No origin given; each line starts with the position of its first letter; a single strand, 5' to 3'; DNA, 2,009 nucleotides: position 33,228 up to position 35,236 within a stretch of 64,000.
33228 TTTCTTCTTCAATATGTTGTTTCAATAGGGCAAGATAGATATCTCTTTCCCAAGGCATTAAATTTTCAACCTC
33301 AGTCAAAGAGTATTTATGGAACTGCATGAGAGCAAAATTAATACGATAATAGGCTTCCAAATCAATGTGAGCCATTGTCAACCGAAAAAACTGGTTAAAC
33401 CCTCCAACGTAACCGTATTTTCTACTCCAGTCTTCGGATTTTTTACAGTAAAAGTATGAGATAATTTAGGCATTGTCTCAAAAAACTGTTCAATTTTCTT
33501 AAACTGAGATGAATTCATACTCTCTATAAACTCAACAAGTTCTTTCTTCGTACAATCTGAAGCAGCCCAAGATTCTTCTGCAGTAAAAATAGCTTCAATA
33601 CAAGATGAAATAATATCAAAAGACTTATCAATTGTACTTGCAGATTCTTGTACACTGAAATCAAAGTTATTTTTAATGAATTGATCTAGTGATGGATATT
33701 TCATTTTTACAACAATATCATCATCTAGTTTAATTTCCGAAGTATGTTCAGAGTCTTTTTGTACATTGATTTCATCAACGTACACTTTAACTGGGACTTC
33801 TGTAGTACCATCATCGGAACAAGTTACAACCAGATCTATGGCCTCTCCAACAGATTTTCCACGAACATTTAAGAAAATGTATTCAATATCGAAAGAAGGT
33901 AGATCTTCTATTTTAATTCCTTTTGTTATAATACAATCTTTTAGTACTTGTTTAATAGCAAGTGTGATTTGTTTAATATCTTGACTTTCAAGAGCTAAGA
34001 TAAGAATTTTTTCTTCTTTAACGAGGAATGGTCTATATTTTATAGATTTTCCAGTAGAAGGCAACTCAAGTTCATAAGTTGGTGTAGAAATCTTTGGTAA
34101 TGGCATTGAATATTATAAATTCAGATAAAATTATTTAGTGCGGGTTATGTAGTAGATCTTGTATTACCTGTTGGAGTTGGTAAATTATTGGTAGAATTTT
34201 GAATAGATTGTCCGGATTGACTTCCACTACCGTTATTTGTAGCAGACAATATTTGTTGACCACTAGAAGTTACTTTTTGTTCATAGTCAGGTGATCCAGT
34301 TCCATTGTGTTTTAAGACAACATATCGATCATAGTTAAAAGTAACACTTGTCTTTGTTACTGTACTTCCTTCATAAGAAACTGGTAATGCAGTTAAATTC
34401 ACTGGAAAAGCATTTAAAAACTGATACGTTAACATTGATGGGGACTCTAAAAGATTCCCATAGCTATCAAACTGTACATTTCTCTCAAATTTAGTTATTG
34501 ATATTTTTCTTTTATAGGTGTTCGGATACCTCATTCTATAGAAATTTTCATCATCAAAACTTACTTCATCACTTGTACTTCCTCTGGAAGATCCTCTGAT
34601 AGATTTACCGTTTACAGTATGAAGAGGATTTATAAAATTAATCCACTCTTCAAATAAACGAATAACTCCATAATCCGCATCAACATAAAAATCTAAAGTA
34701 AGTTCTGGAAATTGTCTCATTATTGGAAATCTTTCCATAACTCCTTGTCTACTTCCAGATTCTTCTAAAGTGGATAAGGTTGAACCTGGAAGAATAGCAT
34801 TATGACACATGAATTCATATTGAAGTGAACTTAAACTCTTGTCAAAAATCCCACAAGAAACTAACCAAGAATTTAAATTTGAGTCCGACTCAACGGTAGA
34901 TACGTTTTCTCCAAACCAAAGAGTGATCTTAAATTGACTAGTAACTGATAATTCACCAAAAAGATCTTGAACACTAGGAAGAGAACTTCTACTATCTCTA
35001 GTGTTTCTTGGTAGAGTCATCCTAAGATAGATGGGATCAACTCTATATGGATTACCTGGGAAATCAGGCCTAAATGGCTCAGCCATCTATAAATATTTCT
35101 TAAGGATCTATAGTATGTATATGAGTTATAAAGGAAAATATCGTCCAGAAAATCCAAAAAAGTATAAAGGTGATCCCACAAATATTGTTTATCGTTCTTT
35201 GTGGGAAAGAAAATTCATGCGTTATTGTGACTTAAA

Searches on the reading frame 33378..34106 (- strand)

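Call 6: search_protein_families(library=phrogs, proteins=[window:33378-34106:-], max_evalue=0.01)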
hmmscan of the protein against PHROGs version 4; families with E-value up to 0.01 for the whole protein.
window:33378-34106:- (242 aa): 1 family
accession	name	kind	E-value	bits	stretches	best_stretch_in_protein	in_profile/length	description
phrog_150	-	tail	2.5e-79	267.6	1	1-241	5-232/282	baseplate hub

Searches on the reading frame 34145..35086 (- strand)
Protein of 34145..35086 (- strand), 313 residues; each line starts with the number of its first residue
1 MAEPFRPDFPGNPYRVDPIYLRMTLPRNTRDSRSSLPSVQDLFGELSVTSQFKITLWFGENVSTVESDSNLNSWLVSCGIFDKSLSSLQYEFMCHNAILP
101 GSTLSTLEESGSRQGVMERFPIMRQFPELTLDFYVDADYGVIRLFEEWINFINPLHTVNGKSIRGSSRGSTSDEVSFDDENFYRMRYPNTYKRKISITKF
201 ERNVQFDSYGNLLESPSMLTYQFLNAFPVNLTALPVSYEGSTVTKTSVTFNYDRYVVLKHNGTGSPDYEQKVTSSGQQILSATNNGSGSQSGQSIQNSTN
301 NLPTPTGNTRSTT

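Call 6: search_protein_families(library=phrogs, proteins=[window:34145-35086:-], max_evalue=0.01)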
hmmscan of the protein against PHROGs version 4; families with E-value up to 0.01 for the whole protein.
window:34145-35086:- (313 aa): 3 families
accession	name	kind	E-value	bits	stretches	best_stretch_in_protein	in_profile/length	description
phrog_45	-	tail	1.2e-31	111.2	1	23-308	60-312/350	tail tube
phrog_3629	-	tail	5.9e-05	23.4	1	86-156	74-140/313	tail tube protein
phrog_4542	-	tail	0.0034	17.8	1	188-285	120-209/214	tail tube protein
